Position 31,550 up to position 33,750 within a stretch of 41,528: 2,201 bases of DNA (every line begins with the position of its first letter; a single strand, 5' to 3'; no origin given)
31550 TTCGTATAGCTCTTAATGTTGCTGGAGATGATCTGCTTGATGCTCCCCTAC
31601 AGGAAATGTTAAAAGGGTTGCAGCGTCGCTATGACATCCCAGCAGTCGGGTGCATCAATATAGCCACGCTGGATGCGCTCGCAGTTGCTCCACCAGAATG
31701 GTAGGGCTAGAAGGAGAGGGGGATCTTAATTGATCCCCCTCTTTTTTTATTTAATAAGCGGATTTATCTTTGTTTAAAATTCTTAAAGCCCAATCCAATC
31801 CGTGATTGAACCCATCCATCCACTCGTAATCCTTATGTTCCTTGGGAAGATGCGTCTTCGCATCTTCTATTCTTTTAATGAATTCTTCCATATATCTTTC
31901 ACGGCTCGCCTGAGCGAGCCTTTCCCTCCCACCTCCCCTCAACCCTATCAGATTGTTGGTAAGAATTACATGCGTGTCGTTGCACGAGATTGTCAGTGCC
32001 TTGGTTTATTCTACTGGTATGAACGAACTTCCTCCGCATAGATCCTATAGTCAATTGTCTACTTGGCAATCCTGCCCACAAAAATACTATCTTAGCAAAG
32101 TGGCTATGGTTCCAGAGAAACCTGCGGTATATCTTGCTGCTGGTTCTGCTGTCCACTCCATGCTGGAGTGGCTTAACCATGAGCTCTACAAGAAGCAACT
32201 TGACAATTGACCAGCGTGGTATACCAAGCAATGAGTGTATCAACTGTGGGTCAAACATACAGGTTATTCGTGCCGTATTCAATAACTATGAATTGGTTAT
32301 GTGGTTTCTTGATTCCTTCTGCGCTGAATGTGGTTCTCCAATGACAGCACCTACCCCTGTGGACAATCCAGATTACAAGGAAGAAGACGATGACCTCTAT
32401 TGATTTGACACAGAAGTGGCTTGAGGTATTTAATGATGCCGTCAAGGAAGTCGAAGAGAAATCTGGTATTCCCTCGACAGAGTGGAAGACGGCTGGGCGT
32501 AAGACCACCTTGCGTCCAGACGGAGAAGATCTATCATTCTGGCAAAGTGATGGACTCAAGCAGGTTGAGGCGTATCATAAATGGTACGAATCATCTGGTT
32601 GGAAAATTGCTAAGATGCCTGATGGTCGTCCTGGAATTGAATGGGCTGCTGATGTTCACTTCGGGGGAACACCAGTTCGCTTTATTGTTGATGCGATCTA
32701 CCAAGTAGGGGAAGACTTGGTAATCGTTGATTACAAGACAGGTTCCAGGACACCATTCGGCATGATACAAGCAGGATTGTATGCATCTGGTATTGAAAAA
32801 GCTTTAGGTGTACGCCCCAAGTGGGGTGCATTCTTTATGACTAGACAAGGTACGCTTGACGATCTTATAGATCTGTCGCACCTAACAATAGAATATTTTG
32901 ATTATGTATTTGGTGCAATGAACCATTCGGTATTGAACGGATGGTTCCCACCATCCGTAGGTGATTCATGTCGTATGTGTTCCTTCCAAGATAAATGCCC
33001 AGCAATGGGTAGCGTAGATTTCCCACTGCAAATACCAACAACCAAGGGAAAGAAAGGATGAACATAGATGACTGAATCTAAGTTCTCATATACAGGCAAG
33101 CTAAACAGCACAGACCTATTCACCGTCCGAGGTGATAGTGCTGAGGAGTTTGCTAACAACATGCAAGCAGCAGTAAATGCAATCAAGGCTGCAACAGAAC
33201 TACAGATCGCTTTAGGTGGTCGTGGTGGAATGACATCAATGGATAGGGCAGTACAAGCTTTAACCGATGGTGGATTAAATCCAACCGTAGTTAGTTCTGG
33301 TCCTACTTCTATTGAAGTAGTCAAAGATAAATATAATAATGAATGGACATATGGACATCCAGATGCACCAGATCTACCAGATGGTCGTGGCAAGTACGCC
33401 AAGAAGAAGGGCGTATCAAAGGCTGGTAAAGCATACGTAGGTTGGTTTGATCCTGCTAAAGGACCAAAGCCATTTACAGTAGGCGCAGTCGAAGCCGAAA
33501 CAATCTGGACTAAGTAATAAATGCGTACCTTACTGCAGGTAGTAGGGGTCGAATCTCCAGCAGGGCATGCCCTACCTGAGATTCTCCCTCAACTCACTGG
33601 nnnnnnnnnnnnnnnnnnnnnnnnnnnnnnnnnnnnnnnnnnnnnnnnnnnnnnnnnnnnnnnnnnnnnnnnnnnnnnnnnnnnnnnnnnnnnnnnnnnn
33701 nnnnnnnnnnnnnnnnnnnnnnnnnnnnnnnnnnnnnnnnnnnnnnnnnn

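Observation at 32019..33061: Cas4/RecB-like exonuclease split into two independently translated pieces by a small zinc-ribbon ORF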

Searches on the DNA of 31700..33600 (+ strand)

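Call 3: search_dna_similar(query=window:31700-33600:+, collection=phages, mode=near, max_rows=30)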
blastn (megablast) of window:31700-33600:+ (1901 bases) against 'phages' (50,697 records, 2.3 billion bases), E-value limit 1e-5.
No match.

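Call 85: search_rna_families(source=window, start=31700, end=33300, threshold=evalue, max_evalue=1)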
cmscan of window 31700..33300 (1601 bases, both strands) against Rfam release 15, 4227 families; matches with E-value up to 1: 4.
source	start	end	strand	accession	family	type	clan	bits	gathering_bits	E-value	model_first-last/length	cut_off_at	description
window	31700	31753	+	RF00558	L20_leader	Cis-reg; leader;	-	21.6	58.7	0.22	55-127/127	5'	Ribosomal protein L20 leader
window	31710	31814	-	RF02901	AaHKsRNA41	Gene; sRNA;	-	21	97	0.039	1-187/187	no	Aggregatibacter sRNA 41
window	31713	31808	+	RF02839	Ref66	Gene; antisense;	-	20.7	92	0.37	1-120/120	no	Enterococcus sRNA 66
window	31802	31863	-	RF00878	mir-456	Gene; miRNA;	-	19.2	58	0.65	1-73/73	no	mir-456 microRNA precursor family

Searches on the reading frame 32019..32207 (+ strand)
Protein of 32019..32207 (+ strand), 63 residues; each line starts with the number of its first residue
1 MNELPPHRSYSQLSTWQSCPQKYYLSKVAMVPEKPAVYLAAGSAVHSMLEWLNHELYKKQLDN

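Call 4: search_protein_families(library=pfam, proteins=[window:32019-32207:+], max_evalue=1)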
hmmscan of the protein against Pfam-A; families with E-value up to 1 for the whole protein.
window:32019-32207:+ (63 aa): 2 families
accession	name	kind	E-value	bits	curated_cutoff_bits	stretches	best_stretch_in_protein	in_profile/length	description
PF12705.13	PDDEXK_1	-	1.7e-07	31.9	22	1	9-56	3-53/247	PD-(D/E)XK nuclease superfamily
PF12684.13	DUF3799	-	0.00077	19.7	26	1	9-60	1-53/233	PDDEXK-like domain of unknown function (DUF3799)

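Call 6: search_dna_similar(query=window:32019-32207:+, collection=phages, mode=protein, max_rows=40, max_evalue=0.01)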
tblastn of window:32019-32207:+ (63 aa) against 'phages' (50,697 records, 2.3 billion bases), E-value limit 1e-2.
Records with a match: 922; places in all: 922; records where one place covers at least 80% of the query: 305.
Best place of each record, by identity: <60% 922.
By first word of the organism name: Mycobacterium 769; Rhodococcus 45; Streptomyces 31; Gordonia 28; Bacillus 21; Campylobacter 15; Fromanvirus 4; Flavobacterium 4; Staphylococcus 2; Caudovirales 2; and 1 more.
By host as written in the record: Mycobacterium smegmatis mc2 155 563; Mycobacterium smegmatis mc#155 105; Rhodococcus erythropolis RIA 643 37; Mycobacterium smegmatis mc2155 33; - 24; Gordonia terrae 3612 24; Bacillus pumilus BL8 11; Streptomyces griseus ATCC 10137 10; and 48 more.
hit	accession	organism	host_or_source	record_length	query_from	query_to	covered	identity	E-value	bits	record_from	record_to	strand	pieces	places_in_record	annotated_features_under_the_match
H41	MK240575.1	Thermobifida phage P318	Thermobifida fusca NTU22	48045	1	62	98%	41.9%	4e-6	47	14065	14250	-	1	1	exonuclease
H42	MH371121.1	Mycobacterium phage Phranny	Mycobacterium smegmatis mc2 155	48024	7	61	87%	45.5%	6e-7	49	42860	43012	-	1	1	73: Cas4 exonuclease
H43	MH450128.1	Mycobacterium phage Reba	Mycobacterium smegmatis mc2 155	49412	7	61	87%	45.5%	6e-7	49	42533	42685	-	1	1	72: Cas4 exonuclease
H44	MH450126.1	Mycobacterium phage PhishRPhriends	Mycobacterium smegmatis mc2 155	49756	7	61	87%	45.5%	6e-7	49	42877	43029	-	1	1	73: Cas4 exonuclease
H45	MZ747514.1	Mycobacterium phage HaveUMetTed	Mycobacterium smegmatis mc2 155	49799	7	61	87%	45.5%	6e-7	49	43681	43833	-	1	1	77: Cas4 exonuclease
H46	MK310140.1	Mycobacterium phage Gemma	Mycobacterium smegmatis mc2 155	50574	7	61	87%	45.5%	6e-7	49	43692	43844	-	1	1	74: Cas4 exonuclease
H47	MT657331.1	Mycobacterium phage Manu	Mycobacterium smegmatis mc2 155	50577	7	61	87%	45.5%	6e-7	49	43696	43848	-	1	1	76: Cas4 exonuclease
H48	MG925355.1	Mycobacterium phage OlanP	Mycobacterium smegmatis mc2 155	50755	7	61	87%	45.5%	6e-7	49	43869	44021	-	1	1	75: Cas4 exonuclease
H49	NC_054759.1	Mycobacterium phage PurpleHaze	Mycobacterium smegmatis mc2 155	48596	7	61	87%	45.5%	6e-7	49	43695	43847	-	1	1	76: exonuclease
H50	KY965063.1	Mycobacterium phage PurpleHaze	Mycobacterium smegmatis mc2 155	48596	7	61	87%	45.5%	6e-7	49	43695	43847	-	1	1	76: Cas4 exonuclease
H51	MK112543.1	Mycobacterium Phage Kalb97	Mycobacterium smegmatis mc2 155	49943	7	61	87%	45.5%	6e-7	49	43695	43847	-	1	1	77: Cas4 exonuclease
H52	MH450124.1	Mycobacterium phage Marius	Mycobacterium smegmatis mc2 155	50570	7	61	87%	45.5%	6e-7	49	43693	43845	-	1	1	77: Cas4 exonuclease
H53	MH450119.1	Mycobacterium phage Kalnoky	Mycobacterium smegmatis mc2 155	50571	7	61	87%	45.5%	6e-7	49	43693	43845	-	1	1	77: Cas4 exonuclease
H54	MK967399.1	Mycobacterium phage Groupthink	Mycobacterium smegmatis mc2 155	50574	7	61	87%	45.5%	6e-7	49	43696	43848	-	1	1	77: Cas4 exonuclease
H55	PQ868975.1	Mycobacterium phage Pawn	Mycobacterium smegmatis mc#155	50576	7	61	87%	45.5%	6e-7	49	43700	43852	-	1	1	75: Cas4 family exonuclease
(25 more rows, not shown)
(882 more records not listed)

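Call 36: get_annotated_region(hit=H41, flank=1200)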
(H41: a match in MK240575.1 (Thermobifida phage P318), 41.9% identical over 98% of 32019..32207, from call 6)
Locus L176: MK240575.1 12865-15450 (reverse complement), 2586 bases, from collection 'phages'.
description: Thermobifida phage P318, complete genome.
organism: Thermobifida phage P318 (NCBI taxid 2500138)
taxonomy: Viruses; Duplodnaviria; Heunggongvirae; Uroviricota; Caudoviricetes
host: Thermobifida fusca NTU22; source: -; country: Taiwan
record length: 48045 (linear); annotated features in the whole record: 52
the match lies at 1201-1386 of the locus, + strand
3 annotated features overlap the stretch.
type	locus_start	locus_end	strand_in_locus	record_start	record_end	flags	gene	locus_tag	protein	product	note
CDS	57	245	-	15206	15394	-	-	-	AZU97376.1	CBS domain-containing protein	orf16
CDS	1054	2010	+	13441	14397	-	-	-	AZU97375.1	exonuclease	orf15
CDS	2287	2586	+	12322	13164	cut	-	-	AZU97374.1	DnaB-like helicase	orf14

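Call 58: search_protein_families(library=phrogs, proteins=[window:32019-32207:+], max_evalue=0.001)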
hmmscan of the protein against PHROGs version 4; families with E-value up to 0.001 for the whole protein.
window:32019-32207:+ (63 aa): 4 families
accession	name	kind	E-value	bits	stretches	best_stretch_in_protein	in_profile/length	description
phrog_69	-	DNA, RNA and nucleotide metabolism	8.4e-12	45.8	1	4-59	86-141/501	exonuclease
phrog_1218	-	DNA, RNA and nucleotide metabolism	1.2e-06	29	1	9-50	11-54/364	exonuclease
phrog_1870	-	DNA, RNA and nucleotide metabolism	1.2e-05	25.7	1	3-59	11-67/313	exonuclease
phrog_31737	-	DNA, RNA and nucleotide metabolism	2.5e-05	25.1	1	8-51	45-88/146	exonuclease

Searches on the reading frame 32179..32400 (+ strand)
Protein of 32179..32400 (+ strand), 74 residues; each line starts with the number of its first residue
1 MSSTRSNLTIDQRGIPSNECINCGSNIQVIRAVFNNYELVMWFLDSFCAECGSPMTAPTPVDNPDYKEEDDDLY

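Call 4: search_protein_families(library=pfam, proteins=[window:32179-32400:+], max_evalue=1)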
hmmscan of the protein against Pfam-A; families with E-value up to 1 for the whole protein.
window:32179-32400:+ (74 aa): 13 families
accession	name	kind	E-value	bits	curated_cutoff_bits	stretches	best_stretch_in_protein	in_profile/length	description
PF14149.11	YhfH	-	0.0017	18.6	27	1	13-28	9-24/37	YhfH-like protein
PF13240.11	Zn_Ribbon_1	-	0.0065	16.7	25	1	46-54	14-22/23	zinc-ribbon domain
PF13408.12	Zn_ribbon_recom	-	0.009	16.8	25.3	1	47-57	7-17/58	Recombinase zinc beta ribbon domain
PF14803.11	Zn_ribbon_Nudix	-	0.011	16.1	25.6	1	47-61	2-16/34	Nudix N-terminal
PF23718.1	DUF7160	-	0.018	15.5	27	1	41-53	34-46/54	Family of unknown function (DUF7160)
PF12773.13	DZR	-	0.019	15.6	27.3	1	20-56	15-35/45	Double zinc ribbon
PF13248.11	Zn_ribbon_3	-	0.027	14.4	27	0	45-54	16-25/26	zinc-ribbon domain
PF23477.1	zf_Tbcl_2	-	0.081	13.1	27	0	45-56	5-16/37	Probable treble clef zinc finger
PF04828.22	GFA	-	0.093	13.3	24.3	0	45-58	71-84/115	Glutathione-dependent formaldehyde-activating enzyme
PF25429.1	zf-POGZ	-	0.098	13.6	27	0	47-56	4-13/43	POGZ-like double zinc finger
PF10083.14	DUF2321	-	0.11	12.5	24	1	18-55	38-77/157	Uncharacterized protein conserved in bacteria (DUF2321)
PF24444.1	DUF7563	-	0.16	11.9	27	0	18-27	2-11/39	Family of unknown function (DUF7563)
PF09297.16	Zn_ribbon_NUD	-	0.43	10.8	24.8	1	47-55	5-13/32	NADH pyrophosphatase zinc ribbon domain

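Call 24: find_homologous_proteins(query=A1, max_evalue=0.001)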
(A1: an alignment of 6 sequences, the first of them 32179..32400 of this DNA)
Query A1 (6 sequences) (74 aa, profile of the alignment): 85 proteins with E <= 0.001 among 556 candidates.
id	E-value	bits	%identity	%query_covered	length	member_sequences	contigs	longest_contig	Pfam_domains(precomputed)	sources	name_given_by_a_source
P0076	5.3e-37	143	94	97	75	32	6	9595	-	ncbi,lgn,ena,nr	ncbi:MAG: hypothetical protein EBU08_21115 [Micrococcales bacterium]|nr:hypothetical protein [Microc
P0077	5.8e-37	143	92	100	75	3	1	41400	-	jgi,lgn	jgi:hypothetical protein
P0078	1.5e-36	142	73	93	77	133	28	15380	-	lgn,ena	-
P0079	6.3e-36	140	91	100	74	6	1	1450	-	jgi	jgi:hypothetical protein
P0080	9.9e-36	139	80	82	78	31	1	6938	-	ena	-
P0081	4.9e-35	137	89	100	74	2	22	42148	-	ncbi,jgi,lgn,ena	jgi:hypothetical protein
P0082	1.1e-34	136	79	86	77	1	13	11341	-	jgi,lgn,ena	jgi:hypothetical protein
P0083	1.5e-34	135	86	99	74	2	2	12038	-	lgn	-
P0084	6.0e-34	133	72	95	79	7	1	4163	-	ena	-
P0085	1.7e-33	132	83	97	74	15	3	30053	-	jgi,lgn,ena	-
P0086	8.5e-33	130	73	99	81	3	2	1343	-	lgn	-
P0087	1.3e-32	129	84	82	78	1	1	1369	-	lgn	-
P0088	4.5e-32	127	80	88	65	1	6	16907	-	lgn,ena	-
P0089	5.1e-32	127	78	89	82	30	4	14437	-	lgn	-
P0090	2.9e-31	125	64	97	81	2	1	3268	-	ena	-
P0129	2.8e-16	77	52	78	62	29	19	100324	-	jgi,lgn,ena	-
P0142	5.5e-12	63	43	81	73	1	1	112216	-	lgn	-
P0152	1.7e-10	58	44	77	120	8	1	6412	-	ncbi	-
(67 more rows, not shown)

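Call 25: find_encoding_contigs(protein=P0129, flank=2500, max_places=3)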
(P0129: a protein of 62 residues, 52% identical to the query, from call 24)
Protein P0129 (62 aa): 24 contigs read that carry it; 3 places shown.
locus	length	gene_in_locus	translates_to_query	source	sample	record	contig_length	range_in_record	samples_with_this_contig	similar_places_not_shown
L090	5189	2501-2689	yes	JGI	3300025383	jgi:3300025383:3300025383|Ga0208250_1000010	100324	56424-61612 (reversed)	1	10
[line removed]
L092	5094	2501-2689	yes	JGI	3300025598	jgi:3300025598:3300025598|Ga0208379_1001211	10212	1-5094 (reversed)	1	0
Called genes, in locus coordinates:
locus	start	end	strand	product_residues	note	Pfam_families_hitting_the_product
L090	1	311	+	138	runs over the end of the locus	-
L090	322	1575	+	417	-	PF13481:AAA_25, PF03796:DnaB_C, PF06745:ATPase (weak)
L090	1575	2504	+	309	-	PF01807:Zn_ribbon_DnaG, PF01751:Toprim (weak), PF13155:Toprim_2, PF13662:Toprim_4 (weak)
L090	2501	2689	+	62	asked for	-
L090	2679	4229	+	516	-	PF00176:SNF2-rel_dom, PF00270:DEAD, PF04851:ResIII, PF16203:ERCC3_RAD25_C (weak), PF00271:Helicase_C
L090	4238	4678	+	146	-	-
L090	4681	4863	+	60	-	-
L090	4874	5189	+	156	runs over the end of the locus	-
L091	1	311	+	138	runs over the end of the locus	-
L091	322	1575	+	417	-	PF13481:AAA_25, PF03796:DnaB_C, PF06745:ATPase (weak)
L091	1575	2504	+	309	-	PF01807:Zn_ribbon_DnaG, PF01751:Toprim (weak), PF13155:Toprim_2, PF13662:Toprim_4 (weak)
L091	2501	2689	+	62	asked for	-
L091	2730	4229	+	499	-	PF00176:SNF2-rel_dom, PF00270:DEAD (weak), PF04851:ResIII, PF16203:ERCC3_RAD25_C (weak), PF00271:Helicase_C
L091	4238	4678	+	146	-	-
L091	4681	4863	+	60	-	-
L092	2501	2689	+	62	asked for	-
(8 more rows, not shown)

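Call 26: find_encoding_contigs(protein=P0142, flank=2500, max_places=2)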
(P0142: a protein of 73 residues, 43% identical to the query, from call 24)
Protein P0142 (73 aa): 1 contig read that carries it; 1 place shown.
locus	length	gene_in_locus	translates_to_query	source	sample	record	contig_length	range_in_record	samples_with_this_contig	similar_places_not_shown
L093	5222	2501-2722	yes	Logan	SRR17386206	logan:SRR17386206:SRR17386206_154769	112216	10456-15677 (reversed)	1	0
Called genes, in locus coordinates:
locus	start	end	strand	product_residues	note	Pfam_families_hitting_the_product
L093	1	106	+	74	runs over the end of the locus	-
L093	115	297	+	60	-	-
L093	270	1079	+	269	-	-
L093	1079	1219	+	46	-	-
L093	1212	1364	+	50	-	-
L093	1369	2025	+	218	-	PF13619:KTSC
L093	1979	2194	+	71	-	-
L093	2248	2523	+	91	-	-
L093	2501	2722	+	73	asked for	-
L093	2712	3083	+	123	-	-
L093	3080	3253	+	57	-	-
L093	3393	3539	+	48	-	-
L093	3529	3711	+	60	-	-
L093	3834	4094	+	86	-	-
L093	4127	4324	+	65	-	-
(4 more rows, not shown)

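Call 27: find_encoding_contigs(protein=P0152, flank=2500, max_places=2)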
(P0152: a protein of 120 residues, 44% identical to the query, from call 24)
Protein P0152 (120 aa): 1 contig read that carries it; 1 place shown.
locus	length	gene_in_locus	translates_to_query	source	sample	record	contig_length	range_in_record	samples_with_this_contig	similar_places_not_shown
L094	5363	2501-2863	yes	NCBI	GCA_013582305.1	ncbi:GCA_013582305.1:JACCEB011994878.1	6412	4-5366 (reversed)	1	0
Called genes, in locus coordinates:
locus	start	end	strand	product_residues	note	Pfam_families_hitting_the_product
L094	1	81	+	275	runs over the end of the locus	-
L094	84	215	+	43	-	-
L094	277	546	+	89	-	-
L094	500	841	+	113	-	PF02467:Whib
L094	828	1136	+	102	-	-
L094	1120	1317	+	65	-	-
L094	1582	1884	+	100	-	-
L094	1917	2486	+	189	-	-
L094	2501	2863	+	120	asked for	-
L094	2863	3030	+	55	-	-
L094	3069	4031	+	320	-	PF00082:Peptidase_S8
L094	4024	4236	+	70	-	-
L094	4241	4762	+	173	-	PF03013:Pyr_excise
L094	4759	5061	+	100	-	PF00085:Thioredoxin, PF13098:Thioredoxin_2, PF13905:Thioredoxin_8 (faint)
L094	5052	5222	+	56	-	-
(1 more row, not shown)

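Call 47: predict_structure(alignment_id=A2)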
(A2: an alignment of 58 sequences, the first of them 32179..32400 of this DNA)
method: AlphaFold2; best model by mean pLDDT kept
length: 74 residues; sequences in the alignment: 58
mean_pLDDT: 86.0   pTM: 0.68
mean pLDDT of the five models: 86.0, 85.4, 84.8, 84.2, 84.1
residues with pLDDT >= 90: 45; 70-90: 16; 50-70: 10; < 50: 3
segments of 3 or more residues with pLDDT < 50: 1-3
pLDDT, mean of each block of 10 residues (from residue 1): 59 91 95 96 96 94 82 61
secondary structure, 60 per line:
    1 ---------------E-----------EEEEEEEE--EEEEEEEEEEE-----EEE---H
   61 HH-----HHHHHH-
elements in order: E28-35 E38-48 E54-56 H68-73

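Call 56: fold_search(model_id=the predicted structure, library=pdb)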
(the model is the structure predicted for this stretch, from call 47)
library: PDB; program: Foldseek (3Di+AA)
matches with E <= 10: 52; with E <= 0.001: 0
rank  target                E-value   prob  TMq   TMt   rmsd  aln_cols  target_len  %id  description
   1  6upy_I                1.6e+00  0.23  0.35  0.23   6.6        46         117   22  RNA polymerase II elongation complex with 5-guanidinohydantoin lesion in state 2E (released 2020-06-10)
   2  3wkn_P                2.0e+00  0.07  0.20  0.29   8.0        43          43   19  Crystal structure of the artificial protein AFFinger p17 (AF.p17) complexed with Fc fragment of human IgG (released 2014-10-29)
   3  3hi2_C                2.3e+00  0.11  0.29  0.35   9.0        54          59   15  Structure of the N-terminal domain of the E. coli antitoxin MqsA (YgiT/b3021) in complex with the E. coli toxin MqsR ( (released 2010-01-12)
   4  3gn5_B                2.3e+00  0.08  0.27  0.17   9.5        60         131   13  Structure of the E. coli protein MqsA (YgiT/b3021) (released 2010-01-12)
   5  5iy6_U                2.3e+00  0.08  0.29  0.14   9.9        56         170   20  Human holo-PIC in the closed state (released 2016-05-18)
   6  4ym7_EI               2.8e+00  0.10  0.34  0.23   8.7        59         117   19  RNA polymerase I structure with an alternative dimer hinge (released 2015-09-09)
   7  6nmi_F                2.8e+00  0.03  0.19  0.08  13.8        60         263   17  Cryo-EM structure of the human TFIIH core complex (released 2019-03-13)
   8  6upx_I                3.2e+00  0.15  0.34  0.23   6.6        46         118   22  RNA polymerase II elongation complex with 5-guanidinohydantoin lesion in state 1 (released 2020-06-10)
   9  8vyu_A                3.9e+00  0.06  0.20  0.06   8.3        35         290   17  Cryo-EM Structure of the BRAF WT monomer bound to PLX8394 (released 2025-05-28)
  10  5x50_I                4.2e+00  0.12  0.34  0.23   5.6        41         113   20  RNA Polymerase II from Komagataella Pastoris (Type-2 crystal) (released 2017-05-17)
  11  3ga8                  4.2e+00  0.06  0.28  0.31   9.7        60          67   12  Structure of the N-terminal domain of the E. coli protein MqsA (YgiT/b3021) (released 2010-01-12)
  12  8c2s_R                4.2e+00  0.04  0.22  0.28   8.9        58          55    5  Cryo-EM structure NDUFS4 knockout complex I from Mus musculus heart (Class 1). (released 2023-12-20)
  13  7ob9_I                4.5e+00  0.09  0.29  0.38   6.4        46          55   15  Cryo-EM structure of human RNA Polymerase I in elongation state (released 2021-12-08)
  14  6zp4_4                4.5e+00  0.08  0.28  0.17   4.1        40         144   18  SARS-CoV-2 Nsp1 bound to a human 43S preinitiation ribosome complex - state 2 (released 2020-07-29)
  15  5ni6                  4.5e+00  0.03  0.18  0.03   7.4        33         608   27  Crystal structure of human LTA4H mutant D375N in complex with LTA4 (released 2017-08-23)
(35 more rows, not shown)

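Call 58: search_protein_families(library=phrogs, proteins=[window:32179-32400:+], max_evalue=0.001)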
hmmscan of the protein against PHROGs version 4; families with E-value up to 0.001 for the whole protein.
window:32179-32400:+ (74 aa): 0 families
